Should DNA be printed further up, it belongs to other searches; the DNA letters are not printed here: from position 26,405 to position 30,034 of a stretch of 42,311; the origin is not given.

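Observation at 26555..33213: Tandem, translationally coupled zinc-ribbon / cyclase / STAND / TPR paralogs that lack the usual HTH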

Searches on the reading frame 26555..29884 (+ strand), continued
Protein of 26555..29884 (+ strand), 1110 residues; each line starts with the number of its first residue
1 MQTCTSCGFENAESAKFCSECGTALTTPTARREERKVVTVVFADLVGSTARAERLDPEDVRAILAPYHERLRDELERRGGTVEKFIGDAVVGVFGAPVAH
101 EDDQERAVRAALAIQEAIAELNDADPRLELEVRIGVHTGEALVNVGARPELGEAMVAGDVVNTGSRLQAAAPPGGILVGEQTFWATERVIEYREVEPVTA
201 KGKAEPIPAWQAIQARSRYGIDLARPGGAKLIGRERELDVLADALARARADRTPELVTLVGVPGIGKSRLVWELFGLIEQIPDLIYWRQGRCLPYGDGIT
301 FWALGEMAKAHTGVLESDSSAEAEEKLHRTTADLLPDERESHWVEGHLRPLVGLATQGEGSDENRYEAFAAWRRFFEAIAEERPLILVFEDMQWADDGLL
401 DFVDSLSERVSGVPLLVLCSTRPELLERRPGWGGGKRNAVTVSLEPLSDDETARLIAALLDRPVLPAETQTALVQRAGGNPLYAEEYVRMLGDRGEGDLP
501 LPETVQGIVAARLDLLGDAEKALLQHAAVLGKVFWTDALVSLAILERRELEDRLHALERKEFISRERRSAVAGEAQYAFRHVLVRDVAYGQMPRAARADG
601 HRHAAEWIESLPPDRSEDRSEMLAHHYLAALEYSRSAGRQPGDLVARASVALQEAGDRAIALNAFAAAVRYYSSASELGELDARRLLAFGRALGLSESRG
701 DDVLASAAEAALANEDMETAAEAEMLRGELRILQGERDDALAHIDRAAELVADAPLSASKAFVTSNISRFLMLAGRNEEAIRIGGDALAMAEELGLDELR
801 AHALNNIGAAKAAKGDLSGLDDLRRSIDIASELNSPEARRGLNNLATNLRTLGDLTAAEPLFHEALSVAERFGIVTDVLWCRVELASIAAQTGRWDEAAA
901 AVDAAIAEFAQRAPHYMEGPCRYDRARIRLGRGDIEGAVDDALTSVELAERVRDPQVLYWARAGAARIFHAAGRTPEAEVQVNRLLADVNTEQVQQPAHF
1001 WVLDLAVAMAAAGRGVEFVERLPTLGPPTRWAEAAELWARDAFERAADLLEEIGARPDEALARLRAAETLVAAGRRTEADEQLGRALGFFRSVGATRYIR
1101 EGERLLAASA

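Call 56: predict_structure(alignment_id=A1)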
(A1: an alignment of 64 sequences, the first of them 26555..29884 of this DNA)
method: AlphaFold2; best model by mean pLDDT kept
length: 1110 residues; sequences in the alignment: 64
mean_pLDDT: 84.0   pTM: 0.59
mean pLDDT of the five models: 84.0, 83.8, 81.4, 76.8, 74.2
residues with pLDDT >= 90: 501; 70-90: 425; 50-70: 150; < 50: 34
segments of 3 or more residues with pLDDT < 50: 28-30, 217-227, 295-298, 316-318, 355-360, 497-499, 567-569
pLDDT, mean of each block of 10 residues (from residue 1): 81 83 67 80 76 65 74 82 78 78 84 84 75 91 78 79 89 91 82 88 84 62 42 82 89 91 69 78 72 57 78 62 80 89 83 48 71 91 89 85 86 91 84 79 76 61 58 59 55 52 62 79 90 82 82 77 62 67 78 89 89 66 91 90 91 92 90 94 97 93 97 97 97 90 96 95 97 92 98 97 97 94 98 92 97 96 95 90 97 97 93 87 97 97 95 87 96 96 89 79 96 95 90 97 98 97 96 92 96 96 84
secondary structure, 60 per line:
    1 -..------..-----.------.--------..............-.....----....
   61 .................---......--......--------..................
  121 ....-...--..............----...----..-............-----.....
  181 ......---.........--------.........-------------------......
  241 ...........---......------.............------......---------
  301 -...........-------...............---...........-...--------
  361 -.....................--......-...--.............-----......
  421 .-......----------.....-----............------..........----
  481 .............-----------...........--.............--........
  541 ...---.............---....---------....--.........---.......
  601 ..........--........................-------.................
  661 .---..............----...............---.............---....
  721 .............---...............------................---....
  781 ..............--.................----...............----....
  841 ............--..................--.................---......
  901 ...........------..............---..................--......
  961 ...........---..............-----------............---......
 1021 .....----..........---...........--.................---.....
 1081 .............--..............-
elements in order (helices of 4 or more, strands of 3 or more residues): E33-46 H48-52 H57-77 E81-86 E89-94 H103-124 E131-144 H159-170 E176-179 H180-186 E190-198 E207-215 H235-251 E255-260 H267-279 E286-291 H302-312 H320-334 H338-348 H362-382 E385-390 H397-409 E415-421 H423-428 E439-443 H449-460 H467-476 H481-493 H505-515 H518-530 E533-535 H536-543 H547-559 E563-566 E576-579 H582-590 H594-610 H613-636 H644-661 H665-678 H683-697 H701-713 H717-733 H737-751 H758-773 H777-794 H797-813 H818-832 H837-852 H855-872 H875-891 H895-911 H918-931 H935-952 H955-971 H975-988 H1000-1011 H1015-1025 H1030-1039 H1043-1053 H1056-1072 H1076-1093 H1096-1109

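Call 60: fold_search(model_id=the predicted structure, library=pdb)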
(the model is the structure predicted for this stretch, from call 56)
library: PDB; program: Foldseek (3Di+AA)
matches with E <= 10: 1810; with E <= 0.001: 428
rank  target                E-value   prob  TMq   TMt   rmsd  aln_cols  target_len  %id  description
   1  6mfv_A                9.9e-13  1.00  0.22  0.32  16.8       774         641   15  Crystal structure of the Signal Transduction ATPase with Numerous Domains (STAND) protein with a tetratricopeptide rep (released 2019-02-20)
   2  3r5g_A                4.1e-11  1.00  0.16  0.87   3.0       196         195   30  Crystal structure of the adenylyl cyclase CyaB from P. aeruginosa (released 2012-01-11)
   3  3r5g_B                4.2e-11  1.00  0.16  0.87   3.1       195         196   29  Crystal structure of the adenylyl cyclase CyaB from P. aeruginosa (released 2012-01-11)
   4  2w01_C                2.6e-10  1.00  0.16  0.81   3.4       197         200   31  Crystal structure of the guanylyl cyclase Cya2 (released 2008-09-30)
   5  1wc3_B                3.0e-10  1.00  0.15  0.80   3.5       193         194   28  Soluble adenylyl cyclase CyaC from S. platensis in complex with alpha, beta-methylene-ATP and Strontium (released 2004-12-20)
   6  6fht_A                3.5e-10  1.00  0.16  0.24   4.1       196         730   31  Crystal structure of an artificial phytochrome regulated adenylate/guanylate cyclase in its dark adapted Pr form (released 2018-04-18)
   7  1wc4_A                3.9e-10  1.00  0.15  0.78   3.7       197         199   27  Soluble adenylyl cyclase CyaC from S. platensis in complex with alpha, beta-methylene-ATP and Europium (released 2004-12-20)
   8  6fht_B                4.3e-10  1.00  0.17  0.25   4.6       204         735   30  Crystal structure of an artificial phytochrome regulated adenylate/guanylate cyclase in its dark adapted Pr form (released 2018-04-18)
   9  2w01_A                5.0e-10  1.00  0.16  0.80   4.3       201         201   32  Crystal structure of the guanylyl cyclase Cya2 (released 2008-09-30)
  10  1wc4_B                5.8e-10  1.00  0.15  0.79   3.4       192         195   28  Soluble adenylyl cyclase CyaC from S. platensis in complex with alpha, beta-methylene-ATP and Europium (released 2004-12-20)
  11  2w01_D                8.0e-10  1.00  0.16  0.85   3.9       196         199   30  Crystal structure of the guanylyl cyclase Cya2 (released 2008-09-30)
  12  1wc1_C                8.0e-10  1.00  0.15  0.82   3.4       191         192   28  Soluble adenylyl cyclase CyaC from S. platensis in complex with Rp- ATPalphaS (released 2004-12-20)
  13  1wc0_B                8.0e-10  1.00  0.15  0.79   3.5       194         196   28  Soluble adenylyl cyclase CyaC from S. platensis in complex with alpha, beta-methylene-ATP (released 2004-12-20)
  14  1wc0_A                9.3e-10  1.00  0.15  0.76   4.0       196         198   28  Soluble adenylyl cyclase CyaC from S. platensis in complex with alpha, beta-methylene-ATP (released 2004-12-20)
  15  1wc1_B                1.1e-09  1.00  0.15  0.80   3.4       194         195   28  Soluble adenylyl cyclase CyaC from S. platensis in complex with Rp- ATPalphaS (released 2004-12-20)
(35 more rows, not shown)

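Call 70: search_protein_representatives(protein=window:26555-29884:+)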
Query: 1110 residues. Proteins with E-value up to 0.001 (for the whole library): 156178; up to 1e-10: 82657; up to 1e-30: 21603. The best 150 are listed.
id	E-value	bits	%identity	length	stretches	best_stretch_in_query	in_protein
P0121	0.0e+00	1075.3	54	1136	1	1-1110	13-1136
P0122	0.0e+00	1061.0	52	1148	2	3-1105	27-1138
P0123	0.0e+00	1056.4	53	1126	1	1-1099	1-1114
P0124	0.0e+00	1052.0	55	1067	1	31-1110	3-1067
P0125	0.0e+00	1046.2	52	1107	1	2-1109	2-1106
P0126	0.0e+00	1037.0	50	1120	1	3-1108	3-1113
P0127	0.0e+00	1036.7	52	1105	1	2-1110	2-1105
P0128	0.0e+00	1035.1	53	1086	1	29-1109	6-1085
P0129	0.0e+00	1028.5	52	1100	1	1-1107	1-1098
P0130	0.0e+00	1028.5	53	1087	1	1-1110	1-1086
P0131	0.0e+00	1028.1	53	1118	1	1-1110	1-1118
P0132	0.0e+00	1016.1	51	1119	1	4-1109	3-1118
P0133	1.2e-297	1006.7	54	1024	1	82-1110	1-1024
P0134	1.3e-294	996.8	51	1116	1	3-1107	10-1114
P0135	1.7e-291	986.4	49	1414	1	3-1110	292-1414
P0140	1.3e-284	963.7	50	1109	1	1-1110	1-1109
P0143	1.2e-279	947.2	49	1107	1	1-1110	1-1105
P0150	1.8e-266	903.5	47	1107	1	1-1110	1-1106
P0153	9.6e-263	891.2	47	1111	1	3-1110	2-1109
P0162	6.6e-256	868.6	48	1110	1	31-1107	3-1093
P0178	4.0e-246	836.2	46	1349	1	9-1110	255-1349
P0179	1.2e-244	831.3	47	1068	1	27-1110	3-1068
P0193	2.1e-236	804.0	50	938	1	175-1110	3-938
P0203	3.1e-231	786.9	45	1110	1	3-1071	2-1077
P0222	3.2e-217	740.5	43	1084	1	38-1110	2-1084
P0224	2.9e-215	734.0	52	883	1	244-1110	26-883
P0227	2.1e-214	731.2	51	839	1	257-1110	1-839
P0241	6.2e-206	703.1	42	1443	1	3-1097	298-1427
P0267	6.0e-199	680.0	52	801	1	300-1110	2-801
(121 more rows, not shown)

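Call 71: search_protein_families(library=pfam, proteins=[L078:1195-3522:-, L080:7820-10291:+, L082:9673-12456:-, L083:1860-2807:+, L044:8444-10153:-, P0135, P0241, L039:1324-4983:+], max_evalue=0.0001)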
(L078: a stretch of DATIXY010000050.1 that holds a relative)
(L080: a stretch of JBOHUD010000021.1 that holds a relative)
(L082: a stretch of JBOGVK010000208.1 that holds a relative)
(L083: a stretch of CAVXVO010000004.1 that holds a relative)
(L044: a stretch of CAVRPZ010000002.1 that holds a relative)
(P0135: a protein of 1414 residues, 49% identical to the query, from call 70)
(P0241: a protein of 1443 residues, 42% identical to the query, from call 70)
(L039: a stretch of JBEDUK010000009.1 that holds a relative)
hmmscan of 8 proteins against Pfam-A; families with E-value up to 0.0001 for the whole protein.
L078:1195-3522:- (776 aa): 3 families
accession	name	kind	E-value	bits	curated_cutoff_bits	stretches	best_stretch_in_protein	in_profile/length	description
PF00005.33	ABC_tran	-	1.5e-33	116.8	25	1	478-622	1-137/137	ABC transporter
PF13304.12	AAA_21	-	1.2e-08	35.9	27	0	594-652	238-298/304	AAA domain, putative AbiEii toxin, Type IV TA system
PF13732.12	DrrA1-3_C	-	9.4e-06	26.7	27.4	1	676-765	1-81/81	ATP-binding protein DrrA1-3-like, C-terminal domain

L080:7820-10291:+ (824 aa): 3 families
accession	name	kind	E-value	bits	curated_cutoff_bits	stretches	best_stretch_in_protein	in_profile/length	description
PF05977.19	MFS_3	-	7.7e-26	91.1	27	1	250-644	8-401/524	Transmembrane secretion effector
PF07690.21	MFS_1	-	1e-23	84.3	33.4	1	257-603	1-346/347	Major Facilitator Superfamily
PF00027.35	cNMP_binding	-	5.6e-18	65.1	27.5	1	684-767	3-86/89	Cyclic nucleotide-binding domain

L082:9673-12456:- (928 aa): 11 families
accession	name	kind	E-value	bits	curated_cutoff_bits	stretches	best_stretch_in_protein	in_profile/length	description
PF00072.30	Response_reg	-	1.4e-46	157.7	30.2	2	684-797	1-111/111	Response regulator receiver domain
PF02518.31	HATPase_c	-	4.9e-28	98.2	26.4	1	403-519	1-108/111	Histidine kinase-, DNA gyrase B-, and HSP90-like ATPase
PF00512.31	HisKA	-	2.6e-22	79.1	26.9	1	291-356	1-66/66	His Kinase A (phospho-acceptor) domain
PF13185.12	GAF_2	-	1.5e-18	67.8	28.6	1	11-151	3-136/136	GAF domain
PF00989.32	PAS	-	1.9e-14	54.1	22.6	1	166-275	3-113/113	PAS fold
PF08448.16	PAS_4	-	3.7e-14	53.3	23.1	1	172-279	3-109/110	PAS fold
PF01590.32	GAF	-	4.4e-14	53.6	22.4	1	11-150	1-133/133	GAF domain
PF01627.28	Hpt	-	8.1e-12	45.7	24.6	1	833-913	1-81/84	Hpt domain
PF13426.13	PAS_9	-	5.4e-11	43.1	27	1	175-277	2-103/103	PAS domain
PF13492.12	GAF_3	-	1.1e-09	39.2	27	1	19-151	9-128/129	GAF domain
PF13188.13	PAS_8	-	1.3e-06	28.5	21.8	1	165-216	2-50/65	PAS domain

L083:1860-2807:+ (316 aa): 3 families
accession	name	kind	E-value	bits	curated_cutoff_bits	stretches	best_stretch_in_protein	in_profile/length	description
PF00106.31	adh_short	-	6.7e-42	143.6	26.6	1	11-213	1-189/195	short chain dehydrogenase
PF13561.12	adh_short_C2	-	2.9e-34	119.1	27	1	17-258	1-234/236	Enoyl-(Acyl carrier protein) reductase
PF08659.16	KR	-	3.4e-14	53.6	22.6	1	14-186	4-161/180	KR domain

L044:8444-10153:- (570 aa): 1 family
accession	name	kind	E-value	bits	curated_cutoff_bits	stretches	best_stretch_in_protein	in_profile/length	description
PF06772.16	LtrA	-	3e-102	342.9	31.9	1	178-538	1-355/356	Bacterial low temperature requirement A protein (LtrA)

P0135 (1414 aa): 6 families
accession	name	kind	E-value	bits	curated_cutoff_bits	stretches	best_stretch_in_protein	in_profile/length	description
PF03704.23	BTAD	-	6.1e-50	169.8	22.1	1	103-248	1-146/146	Bacterial transcriptional activator domain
PF13191.12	AAA_16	-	1.6e-23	84.5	32.6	1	520-707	1-167/167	AAA ATPase domain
PF00486.34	Trans_reg_C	-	2.2e-12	47.3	26.2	1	23-77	7-60/77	Transcriptional regulatory protein, C terminal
PF13401.12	AAA_22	-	2.9e-09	37.8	27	1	545-710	6-124/130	AAA domain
PF00211.25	Guanylate_cyc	-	1.2e-07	31.9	21.9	1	326-493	7-173/183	Adenylate and Guanylate cyclase catalytic domain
PF13240.11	Zn_Ribbon_1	-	3.6e-06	27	25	1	293-314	2-23/23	zinc-ribbon domain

P0241 (1443 aa): 6 families
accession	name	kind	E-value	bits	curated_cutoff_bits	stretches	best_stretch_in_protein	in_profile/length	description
PF00069.31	Pkinase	-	3.4e-48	164.7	31.7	1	17-226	4-205/263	Protein kinase domain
PF07714.23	PK_Tyr_Ser-Thr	-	7.6e-30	104.5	23.1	1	16-264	3-248/258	Protein tyrosine and serine/threonine kinase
PF13191.12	AAA_16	-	1.8e-25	90.8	32.6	1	525-710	1-167/167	AAA ATPase domain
PF00211.25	Guanylate_cyc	-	1.5e-19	70.8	21.9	1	333-503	8-177/183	Adenylate and Guanylate cyclase catalytic domain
PF13401.12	AAA_22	-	3.8e-07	30.9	27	1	550-717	6-126/130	AAA domain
PF13424.12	TPR_12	-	6.2e-06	26.7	30.1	1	1356-1420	9-75/77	Tetratricopeptide repeat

L039:1324-4983:+ (1219 aa): 3 families
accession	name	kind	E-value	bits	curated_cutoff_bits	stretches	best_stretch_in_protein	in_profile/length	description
PF13191.12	AAA_16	-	8.8e-21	75.5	32.6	1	266-456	1-167/167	AAA ATPase domain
PF13424.12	TPR_12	-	4e-10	40.2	30.1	1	747-796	21-74/77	Tetratricopeptide repeat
PF17874.7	TPR_MalT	-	9.5e-10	38.7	45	1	850-1119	7-275/336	MalT-like TPR region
